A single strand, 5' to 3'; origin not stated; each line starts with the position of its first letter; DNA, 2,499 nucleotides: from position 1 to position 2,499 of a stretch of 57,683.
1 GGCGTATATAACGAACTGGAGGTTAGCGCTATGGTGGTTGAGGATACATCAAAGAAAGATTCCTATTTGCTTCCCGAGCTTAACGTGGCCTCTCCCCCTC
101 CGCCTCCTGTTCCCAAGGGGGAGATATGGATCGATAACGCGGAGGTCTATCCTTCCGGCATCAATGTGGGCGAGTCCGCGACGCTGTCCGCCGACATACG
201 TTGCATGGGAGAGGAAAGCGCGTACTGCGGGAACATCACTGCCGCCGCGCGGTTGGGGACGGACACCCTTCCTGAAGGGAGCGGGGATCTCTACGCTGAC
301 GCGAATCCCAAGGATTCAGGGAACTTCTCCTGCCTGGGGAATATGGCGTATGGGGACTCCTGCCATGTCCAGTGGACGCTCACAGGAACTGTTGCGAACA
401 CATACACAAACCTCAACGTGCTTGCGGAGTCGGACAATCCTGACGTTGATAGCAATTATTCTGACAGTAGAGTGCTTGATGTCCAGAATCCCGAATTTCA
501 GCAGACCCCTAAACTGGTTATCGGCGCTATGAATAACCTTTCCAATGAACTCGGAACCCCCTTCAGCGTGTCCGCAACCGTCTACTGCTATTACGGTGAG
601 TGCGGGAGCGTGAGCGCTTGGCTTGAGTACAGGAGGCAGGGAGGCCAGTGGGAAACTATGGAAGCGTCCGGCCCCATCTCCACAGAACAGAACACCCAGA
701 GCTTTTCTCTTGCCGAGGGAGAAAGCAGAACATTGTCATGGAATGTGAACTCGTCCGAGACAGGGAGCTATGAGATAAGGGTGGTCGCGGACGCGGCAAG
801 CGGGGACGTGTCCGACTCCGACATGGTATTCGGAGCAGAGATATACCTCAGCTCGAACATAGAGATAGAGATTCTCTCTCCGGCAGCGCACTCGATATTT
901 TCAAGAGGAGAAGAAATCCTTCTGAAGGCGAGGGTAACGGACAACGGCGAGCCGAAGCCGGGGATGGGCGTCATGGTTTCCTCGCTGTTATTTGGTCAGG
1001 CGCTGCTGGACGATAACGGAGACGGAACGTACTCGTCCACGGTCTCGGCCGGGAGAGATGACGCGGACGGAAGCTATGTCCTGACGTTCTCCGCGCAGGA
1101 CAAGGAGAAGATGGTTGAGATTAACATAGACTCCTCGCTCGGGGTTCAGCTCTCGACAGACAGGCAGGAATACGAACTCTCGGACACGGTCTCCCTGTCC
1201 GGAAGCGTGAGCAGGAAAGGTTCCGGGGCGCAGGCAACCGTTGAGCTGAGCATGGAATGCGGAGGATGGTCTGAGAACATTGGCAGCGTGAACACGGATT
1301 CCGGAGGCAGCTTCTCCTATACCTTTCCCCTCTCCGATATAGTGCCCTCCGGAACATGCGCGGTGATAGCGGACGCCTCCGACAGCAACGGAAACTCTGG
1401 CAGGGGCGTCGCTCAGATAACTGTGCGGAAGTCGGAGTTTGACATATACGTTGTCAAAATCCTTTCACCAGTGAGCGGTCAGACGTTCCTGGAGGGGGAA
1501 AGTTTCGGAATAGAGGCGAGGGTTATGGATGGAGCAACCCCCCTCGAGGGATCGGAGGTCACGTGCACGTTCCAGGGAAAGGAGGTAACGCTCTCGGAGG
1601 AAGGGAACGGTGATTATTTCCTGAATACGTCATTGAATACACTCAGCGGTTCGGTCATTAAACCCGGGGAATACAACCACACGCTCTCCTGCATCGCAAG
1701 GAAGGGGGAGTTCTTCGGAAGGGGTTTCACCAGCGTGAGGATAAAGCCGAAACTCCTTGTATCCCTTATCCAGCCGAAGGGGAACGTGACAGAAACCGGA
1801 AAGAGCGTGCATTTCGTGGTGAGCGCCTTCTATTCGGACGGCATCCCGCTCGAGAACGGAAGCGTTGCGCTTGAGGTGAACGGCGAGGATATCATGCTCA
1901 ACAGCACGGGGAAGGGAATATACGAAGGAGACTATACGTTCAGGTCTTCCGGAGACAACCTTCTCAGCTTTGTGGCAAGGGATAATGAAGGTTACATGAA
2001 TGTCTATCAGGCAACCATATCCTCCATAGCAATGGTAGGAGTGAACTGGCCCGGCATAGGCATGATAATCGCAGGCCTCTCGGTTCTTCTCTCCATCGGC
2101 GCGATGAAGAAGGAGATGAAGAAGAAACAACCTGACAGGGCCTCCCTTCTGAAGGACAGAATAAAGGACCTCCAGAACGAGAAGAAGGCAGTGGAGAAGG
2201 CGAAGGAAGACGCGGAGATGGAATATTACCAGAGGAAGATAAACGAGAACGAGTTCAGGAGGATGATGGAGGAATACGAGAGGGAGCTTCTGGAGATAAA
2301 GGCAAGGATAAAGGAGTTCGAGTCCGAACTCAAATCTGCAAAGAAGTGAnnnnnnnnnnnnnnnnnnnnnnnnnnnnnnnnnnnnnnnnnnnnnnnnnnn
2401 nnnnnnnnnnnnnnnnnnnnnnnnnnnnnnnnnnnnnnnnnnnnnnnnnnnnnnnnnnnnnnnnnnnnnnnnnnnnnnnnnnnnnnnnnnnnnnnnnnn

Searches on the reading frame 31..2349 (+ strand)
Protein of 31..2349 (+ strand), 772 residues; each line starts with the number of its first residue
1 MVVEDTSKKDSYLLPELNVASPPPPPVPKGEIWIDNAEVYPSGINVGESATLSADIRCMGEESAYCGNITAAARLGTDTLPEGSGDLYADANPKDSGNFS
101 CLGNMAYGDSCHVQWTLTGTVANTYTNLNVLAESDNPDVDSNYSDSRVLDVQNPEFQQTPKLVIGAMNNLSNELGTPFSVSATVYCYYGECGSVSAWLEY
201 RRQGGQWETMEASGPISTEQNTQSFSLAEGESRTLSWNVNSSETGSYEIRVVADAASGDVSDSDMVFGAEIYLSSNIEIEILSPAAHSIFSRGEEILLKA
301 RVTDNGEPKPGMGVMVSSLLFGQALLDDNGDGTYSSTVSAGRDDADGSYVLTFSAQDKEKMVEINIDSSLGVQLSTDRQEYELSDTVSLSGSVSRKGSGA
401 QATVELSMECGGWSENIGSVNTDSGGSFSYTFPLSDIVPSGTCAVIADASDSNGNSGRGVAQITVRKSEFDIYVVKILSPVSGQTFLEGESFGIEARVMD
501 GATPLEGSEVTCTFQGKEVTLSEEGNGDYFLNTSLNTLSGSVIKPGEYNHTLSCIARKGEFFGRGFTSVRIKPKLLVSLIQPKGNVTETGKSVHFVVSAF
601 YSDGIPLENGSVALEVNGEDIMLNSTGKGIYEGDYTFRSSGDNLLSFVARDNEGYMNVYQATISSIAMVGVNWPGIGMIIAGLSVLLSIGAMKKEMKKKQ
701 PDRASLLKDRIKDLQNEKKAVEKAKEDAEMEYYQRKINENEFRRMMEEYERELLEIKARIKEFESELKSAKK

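Call 79: search_protein_families(library=pfam, proteins=[window:31-2349:+], max_evalue=0.0001)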
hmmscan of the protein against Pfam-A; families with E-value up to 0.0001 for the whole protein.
window:31-2349:+ (772 aa): 1 family
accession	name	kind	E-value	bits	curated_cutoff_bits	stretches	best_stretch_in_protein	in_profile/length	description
PF17957.7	Big_7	-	1.1e-10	42.5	24.1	0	279-352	3-69/70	Bacterial Ig domain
